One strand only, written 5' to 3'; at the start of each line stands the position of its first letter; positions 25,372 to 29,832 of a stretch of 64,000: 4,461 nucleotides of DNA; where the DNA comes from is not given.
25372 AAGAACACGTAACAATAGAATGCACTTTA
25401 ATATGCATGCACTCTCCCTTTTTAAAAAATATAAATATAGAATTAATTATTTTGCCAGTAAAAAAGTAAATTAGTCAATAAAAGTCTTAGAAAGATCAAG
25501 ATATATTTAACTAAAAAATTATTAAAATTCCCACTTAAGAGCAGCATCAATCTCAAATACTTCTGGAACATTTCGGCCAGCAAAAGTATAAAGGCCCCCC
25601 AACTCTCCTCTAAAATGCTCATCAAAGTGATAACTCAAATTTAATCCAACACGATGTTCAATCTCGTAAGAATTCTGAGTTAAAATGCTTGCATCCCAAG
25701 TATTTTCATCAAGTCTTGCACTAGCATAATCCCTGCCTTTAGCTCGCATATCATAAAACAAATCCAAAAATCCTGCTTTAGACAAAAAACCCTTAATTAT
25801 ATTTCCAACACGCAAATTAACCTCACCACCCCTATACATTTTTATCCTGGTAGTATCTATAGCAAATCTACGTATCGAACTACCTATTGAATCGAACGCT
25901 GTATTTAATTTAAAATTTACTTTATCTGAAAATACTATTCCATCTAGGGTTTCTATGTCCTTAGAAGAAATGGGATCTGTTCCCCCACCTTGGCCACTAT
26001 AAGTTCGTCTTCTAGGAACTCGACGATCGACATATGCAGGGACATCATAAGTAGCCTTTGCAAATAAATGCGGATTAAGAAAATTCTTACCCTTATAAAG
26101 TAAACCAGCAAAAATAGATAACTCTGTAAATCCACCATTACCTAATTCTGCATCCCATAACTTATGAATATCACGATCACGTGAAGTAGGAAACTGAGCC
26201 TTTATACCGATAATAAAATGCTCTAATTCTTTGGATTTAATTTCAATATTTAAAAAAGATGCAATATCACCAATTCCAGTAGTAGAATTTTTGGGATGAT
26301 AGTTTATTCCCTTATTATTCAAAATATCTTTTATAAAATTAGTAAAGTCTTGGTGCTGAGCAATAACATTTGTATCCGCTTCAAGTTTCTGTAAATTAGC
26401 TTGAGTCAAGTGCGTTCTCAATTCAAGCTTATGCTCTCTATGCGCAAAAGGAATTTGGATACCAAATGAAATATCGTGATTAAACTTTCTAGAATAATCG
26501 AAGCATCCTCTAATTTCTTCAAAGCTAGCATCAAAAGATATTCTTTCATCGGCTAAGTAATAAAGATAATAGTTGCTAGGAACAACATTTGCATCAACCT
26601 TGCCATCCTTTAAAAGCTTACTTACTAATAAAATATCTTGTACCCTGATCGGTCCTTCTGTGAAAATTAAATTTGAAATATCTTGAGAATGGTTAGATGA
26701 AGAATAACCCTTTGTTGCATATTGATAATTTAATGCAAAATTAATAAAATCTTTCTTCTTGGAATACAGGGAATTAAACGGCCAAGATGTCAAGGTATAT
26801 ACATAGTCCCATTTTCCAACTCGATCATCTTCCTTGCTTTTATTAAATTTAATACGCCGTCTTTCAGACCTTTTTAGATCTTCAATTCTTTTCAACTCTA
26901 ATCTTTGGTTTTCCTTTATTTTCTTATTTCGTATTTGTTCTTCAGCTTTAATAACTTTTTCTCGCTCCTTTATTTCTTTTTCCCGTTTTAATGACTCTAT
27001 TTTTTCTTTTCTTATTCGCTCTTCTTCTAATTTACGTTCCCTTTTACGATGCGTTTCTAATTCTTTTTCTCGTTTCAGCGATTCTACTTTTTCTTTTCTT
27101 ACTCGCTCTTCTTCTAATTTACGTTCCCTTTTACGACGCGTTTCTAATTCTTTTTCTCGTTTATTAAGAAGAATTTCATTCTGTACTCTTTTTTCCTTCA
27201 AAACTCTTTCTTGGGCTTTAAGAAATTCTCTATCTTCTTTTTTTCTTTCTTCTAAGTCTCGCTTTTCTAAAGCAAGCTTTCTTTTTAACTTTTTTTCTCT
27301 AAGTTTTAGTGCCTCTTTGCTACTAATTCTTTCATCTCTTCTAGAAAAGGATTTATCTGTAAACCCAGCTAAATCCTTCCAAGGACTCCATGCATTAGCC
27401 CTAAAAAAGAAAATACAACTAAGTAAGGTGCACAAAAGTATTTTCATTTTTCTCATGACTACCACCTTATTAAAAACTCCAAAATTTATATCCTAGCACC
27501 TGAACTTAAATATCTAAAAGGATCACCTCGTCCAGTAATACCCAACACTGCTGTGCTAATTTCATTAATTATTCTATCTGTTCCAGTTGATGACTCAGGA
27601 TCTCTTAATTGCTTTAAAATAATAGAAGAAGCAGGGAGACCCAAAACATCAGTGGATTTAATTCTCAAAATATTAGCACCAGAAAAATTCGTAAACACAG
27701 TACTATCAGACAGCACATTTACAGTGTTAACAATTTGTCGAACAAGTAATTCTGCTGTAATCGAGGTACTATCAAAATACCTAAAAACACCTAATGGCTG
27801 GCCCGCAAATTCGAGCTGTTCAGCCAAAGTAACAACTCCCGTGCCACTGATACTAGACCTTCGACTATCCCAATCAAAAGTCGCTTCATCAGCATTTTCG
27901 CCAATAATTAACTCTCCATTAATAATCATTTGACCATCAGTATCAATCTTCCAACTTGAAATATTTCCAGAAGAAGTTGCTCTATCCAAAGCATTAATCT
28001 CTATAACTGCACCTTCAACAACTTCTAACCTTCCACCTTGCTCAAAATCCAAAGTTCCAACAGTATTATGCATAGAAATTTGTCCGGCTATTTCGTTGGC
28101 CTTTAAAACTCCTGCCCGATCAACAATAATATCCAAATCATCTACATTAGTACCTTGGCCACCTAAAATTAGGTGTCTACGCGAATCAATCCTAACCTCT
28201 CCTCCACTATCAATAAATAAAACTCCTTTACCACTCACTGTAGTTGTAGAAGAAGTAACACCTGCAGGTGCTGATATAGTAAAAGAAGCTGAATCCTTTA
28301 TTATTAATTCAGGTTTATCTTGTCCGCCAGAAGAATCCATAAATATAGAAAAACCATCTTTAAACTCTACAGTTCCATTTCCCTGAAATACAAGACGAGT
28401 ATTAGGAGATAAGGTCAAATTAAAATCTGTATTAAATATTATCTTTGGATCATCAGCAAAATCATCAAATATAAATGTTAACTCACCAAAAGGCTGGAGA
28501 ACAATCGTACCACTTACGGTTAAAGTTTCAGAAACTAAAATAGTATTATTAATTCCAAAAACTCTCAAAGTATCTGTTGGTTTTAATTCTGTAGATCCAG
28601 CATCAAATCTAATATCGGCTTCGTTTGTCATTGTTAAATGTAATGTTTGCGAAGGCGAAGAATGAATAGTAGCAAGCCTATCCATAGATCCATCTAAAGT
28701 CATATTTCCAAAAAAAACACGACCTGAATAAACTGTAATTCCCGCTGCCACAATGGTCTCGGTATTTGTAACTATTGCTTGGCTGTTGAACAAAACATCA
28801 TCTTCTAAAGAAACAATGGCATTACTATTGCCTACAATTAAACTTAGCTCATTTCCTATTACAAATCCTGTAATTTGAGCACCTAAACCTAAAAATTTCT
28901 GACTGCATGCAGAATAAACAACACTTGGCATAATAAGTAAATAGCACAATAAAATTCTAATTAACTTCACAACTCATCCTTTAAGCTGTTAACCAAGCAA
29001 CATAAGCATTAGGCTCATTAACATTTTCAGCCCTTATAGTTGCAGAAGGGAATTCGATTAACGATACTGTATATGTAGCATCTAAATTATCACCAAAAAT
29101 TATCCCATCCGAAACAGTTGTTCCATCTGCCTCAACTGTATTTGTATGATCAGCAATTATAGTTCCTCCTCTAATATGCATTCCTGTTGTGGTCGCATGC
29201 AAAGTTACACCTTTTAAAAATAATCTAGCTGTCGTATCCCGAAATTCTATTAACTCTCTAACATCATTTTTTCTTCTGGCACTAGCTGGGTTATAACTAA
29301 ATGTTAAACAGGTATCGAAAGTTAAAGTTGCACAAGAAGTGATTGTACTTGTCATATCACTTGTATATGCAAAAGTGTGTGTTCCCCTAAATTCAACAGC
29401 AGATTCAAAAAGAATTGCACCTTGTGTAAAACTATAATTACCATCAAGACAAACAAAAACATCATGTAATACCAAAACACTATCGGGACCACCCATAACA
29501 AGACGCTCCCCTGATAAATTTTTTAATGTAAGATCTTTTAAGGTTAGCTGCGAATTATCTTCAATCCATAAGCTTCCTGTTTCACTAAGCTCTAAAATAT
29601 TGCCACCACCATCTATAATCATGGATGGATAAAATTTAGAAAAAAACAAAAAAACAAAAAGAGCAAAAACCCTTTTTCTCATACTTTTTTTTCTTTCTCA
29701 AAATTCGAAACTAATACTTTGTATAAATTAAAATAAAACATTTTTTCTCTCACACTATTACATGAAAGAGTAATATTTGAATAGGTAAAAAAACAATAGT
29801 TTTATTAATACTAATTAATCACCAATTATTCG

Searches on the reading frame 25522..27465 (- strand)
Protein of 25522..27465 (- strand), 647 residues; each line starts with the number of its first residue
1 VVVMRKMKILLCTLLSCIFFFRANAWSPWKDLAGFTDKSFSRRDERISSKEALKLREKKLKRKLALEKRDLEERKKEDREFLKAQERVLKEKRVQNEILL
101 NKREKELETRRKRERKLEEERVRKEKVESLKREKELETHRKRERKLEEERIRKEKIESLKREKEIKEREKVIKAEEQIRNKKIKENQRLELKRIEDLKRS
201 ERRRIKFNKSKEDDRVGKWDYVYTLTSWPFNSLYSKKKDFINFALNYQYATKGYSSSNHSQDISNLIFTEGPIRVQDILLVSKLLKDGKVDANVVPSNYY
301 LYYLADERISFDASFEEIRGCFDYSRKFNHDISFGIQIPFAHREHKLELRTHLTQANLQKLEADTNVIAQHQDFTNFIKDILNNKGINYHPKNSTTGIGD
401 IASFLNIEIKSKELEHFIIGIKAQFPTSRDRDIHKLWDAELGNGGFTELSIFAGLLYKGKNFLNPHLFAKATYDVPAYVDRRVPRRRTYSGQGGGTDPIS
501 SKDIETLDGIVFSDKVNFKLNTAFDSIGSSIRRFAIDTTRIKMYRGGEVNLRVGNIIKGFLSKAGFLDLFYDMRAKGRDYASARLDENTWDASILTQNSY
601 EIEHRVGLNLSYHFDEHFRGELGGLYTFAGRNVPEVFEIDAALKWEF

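Call 4: search_protein_families(library=pfam, proteins=[window:25522-27465:-], max_evalue=1)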
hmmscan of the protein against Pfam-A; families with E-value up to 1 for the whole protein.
window:25522-27465:- (647 aa): 0 families

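Call 9: search_protein_families(library=ncbifam, proteins=[window:25522-27465:-], max_evalue=1)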
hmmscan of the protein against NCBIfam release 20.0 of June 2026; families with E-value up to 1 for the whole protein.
window:25522-27465:- (647 aa): 0 families

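Call 16: search_solved_structures(query=window:25522-27465:-, max_evalue=10)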
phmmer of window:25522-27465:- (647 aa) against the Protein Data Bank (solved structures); distinct sequences matched with E-value up to 10: 3.
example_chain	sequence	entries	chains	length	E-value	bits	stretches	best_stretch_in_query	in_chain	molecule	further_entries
9ijj_A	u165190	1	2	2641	0.0098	17.8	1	93-253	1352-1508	Cilia and flagella associated protein 46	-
3jvg_A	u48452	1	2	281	0.43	12.4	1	524-606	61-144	T-cell surface glycoprotein CD1A1 antigen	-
8bd7_W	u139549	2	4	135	2.2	10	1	31-108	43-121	Intraflagellar transport particle protein IFT20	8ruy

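Call 75: search_protein_families(library=phrogs, proteins=[window:25522-27465:-], max_evalue=0.01)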
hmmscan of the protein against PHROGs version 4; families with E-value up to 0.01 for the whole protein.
window:25522-27465:- (647 aa): 0 families

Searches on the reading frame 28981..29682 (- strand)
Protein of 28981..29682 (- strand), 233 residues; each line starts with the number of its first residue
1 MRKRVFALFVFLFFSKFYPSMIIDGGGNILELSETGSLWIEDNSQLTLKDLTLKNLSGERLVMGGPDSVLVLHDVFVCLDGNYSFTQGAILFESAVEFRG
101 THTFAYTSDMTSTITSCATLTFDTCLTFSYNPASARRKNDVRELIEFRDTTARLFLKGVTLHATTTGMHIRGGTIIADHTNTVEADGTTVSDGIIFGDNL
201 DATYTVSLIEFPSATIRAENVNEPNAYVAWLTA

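Call 4: search_protein_families(library=pfam, proteins=[window:28981-29682:-], max_evalue=1)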
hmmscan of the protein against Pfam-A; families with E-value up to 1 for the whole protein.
window:28981-29682:- (233 aa): 0 families

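Call 9: search_protein_families(library=ncbifam, proteins=[window:28981-29682:-], max_evalue=1)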
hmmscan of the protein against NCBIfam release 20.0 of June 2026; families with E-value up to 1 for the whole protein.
window:28981-29682:- (233 aa): 0 families

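Call 46: search_protein_representatives(alignment_id=A3)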
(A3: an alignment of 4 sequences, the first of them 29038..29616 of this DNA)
Query: 4 sequences, 220 profile positions. Proteins with E-value up to 0.001 (for the whole library): 2272; up to 1e-10: 1944; up to 1e-30: 1086. The best 150 are listed.
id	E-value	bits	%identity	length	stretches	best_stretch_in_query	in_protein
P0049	0.0e+00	1244.7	-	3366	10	6-203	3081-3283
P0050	0.0e+00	1056.7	-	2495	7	6-220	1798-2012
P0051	7.3e-282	944.5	-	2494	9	8-217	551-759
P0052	1.5e-267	897.7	-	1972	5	8-219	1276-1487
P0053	3.0e-266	893.4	-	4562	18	18-206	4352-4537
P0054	2.6e-256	861.0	-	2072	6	6-219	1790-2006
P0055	7.6e-246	826.7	-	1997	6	2-216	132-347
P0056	1.7e-245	825.6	-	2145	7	3-205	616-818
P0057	5.7e-241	810.8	-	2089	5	6-219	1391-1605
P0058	1.2e-238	803.2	-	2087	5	7-220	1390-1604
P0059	3.6e-235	791.8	-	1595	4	5-220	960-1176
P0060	1.5e-229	773.5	-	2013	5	2-220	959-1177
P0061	9.5e-226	761.0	-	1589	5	6-219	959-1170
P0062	3.0e-212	716.9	-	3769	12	14-199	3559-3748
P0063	3.7e-209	706.8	-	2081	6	5-220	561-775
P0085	1.2e-167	571.1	-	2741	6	5-220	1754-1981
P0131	1.4e-124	430.3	-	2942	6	4-219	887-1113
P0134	3.9e-123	425.5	-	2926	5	5-202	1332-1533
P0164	1.7e-95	335.1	-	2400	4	11-219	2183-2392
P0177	1.0e-89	316.3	-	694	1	1-220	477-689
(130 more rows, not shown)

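Call 47: list_cluster_members(proteins=[P0049, P0050, P0053, P0062, P0085, P0131, P0134, P0059, P0164, P0177])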
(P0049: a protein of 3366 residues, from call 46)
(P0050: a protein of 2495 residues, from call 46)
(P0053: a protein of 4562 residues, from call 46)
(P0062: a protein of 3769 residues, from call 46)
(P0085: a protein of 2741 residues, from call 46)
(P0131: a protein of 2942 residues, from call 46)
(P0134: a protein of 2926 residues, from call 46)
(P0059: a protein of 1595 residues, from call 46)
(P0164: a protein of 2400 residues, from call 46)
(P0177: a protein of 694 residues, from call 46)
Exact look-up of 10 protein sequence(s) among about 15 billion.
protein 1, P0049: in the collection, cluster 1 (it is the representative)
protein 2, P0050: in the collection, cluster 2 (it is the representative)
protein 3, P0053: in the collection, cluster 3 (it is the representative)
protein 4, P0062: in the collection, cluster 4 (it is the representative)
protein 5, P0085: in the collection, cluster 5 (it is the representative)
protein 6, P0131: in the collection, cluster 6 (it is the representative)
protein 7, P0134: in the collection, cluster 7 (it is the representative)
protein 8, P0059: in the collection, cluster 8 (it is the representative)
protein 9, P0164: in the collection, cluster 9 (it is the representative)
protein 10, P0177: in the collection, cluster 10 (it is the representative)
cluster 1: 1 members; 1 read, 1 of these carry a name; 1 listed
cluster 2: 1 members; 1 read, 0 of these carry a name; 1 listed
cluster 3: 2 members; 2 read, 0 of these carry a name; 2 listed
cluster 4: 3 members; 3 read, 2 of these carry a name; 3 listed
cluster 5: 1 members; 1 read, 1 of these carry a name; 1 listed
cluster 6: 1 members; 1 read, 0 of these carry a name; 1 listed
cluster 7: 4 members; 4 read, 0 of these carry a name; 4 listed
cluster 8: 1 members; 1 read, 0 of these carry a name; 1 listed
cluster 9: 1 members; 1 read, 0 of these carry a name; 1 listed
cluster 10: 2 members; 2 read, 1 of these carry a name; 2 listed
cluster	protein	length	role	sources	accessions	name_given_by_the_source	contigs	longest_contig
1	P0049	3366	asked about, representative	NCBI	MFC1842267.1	hypothetical protein ACFLYU_01280 [Candidatus Dependentiae bacterium]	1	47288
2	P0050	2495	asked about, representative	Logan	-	-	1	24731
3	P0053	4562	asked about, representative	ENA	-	-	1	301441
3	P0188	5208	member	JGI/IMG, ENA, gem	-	-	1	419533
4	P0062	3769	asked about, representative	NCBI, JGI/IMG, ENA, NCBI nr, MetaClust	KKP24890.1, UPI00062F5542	MAG: hypothetical protein SZ59_C0001G0208 [candidate division TM6 bacterium ... | status=active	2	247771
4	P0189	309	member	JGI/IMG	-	hypothetical protein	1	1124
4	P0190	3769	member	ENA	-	-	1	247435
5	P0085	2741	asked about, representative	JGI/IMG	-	hypothetical protein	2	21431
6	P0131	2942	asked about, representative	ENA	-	-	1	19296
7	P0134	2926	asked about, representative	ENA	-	-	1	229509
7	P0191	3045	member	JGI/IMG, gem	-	-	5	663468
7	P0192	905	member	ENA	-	-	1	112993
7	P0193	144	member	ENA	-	-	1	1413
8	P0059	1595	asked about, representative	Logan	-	-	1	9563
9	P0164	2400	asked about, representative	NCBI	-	-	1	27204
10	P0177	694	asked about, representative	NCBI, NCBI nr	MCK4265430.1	hypothetical protein KAW80_03670 [Candidatus Babeliales bacterium] | hypothetical protein [Candidatus Babeliales bacterium]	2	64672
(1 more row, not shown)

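Call 75: search_protein_families(library=phrogs, proteins=[window:28981-29682:-], max_evalue=0.01)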
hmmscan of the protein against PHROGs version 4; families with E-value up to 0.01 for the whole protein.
window:28981-29682:- (233 aa): 0 families

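Call 97: find_encoding_contigs(protein=P0191, flank=6000, max_places=1)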
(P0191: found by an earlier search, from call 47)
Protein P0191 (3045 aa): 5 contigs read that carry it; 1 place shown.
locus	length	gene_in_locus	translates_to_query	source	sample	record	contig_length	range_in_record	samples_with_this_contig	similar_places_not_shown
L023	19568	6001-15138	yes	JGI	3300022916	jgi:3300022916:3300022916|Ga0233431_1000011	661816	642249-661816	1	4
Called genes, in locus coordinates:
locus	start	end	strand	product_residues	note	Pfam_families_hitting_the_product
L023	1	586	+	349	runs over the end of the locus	PF01193:RNA_pol_L, PF01000:RNA_pol_A_bac, PF03118:RNA_pol_A_CTD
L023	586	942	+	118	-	PF01196:Ribosomal_L17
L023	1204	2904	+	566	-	-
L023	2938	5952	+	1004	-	PF04762:Beta-prop_ELP1_1st (faint), PF23381:Beta-prop_IFT122_1st, PF24817:WD40_WDHD1_1st (weak), PF23414:Beta-prop_EML_2, PF24807:WD40_CDC20-Fz, PF25174:Beta-prop_THOC3, PF25175:Beta-prop_WDR5, PF23756:Beta-prop_HPS5 (weak), +7 more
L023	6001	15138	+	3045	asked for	PF12894:ANAPC4_WD40 (faint), PF24814:WD40_Prp19 (faint), PF23381:Beta-prop_IFT122_1st (weak), PF23414:Beta-prop_EML_2 (weak), PF24807:WD40_CDC20-Fz, PF25174:Beta-prop_THOC3 (weak)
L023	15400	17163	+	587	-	-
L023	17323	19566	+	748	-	?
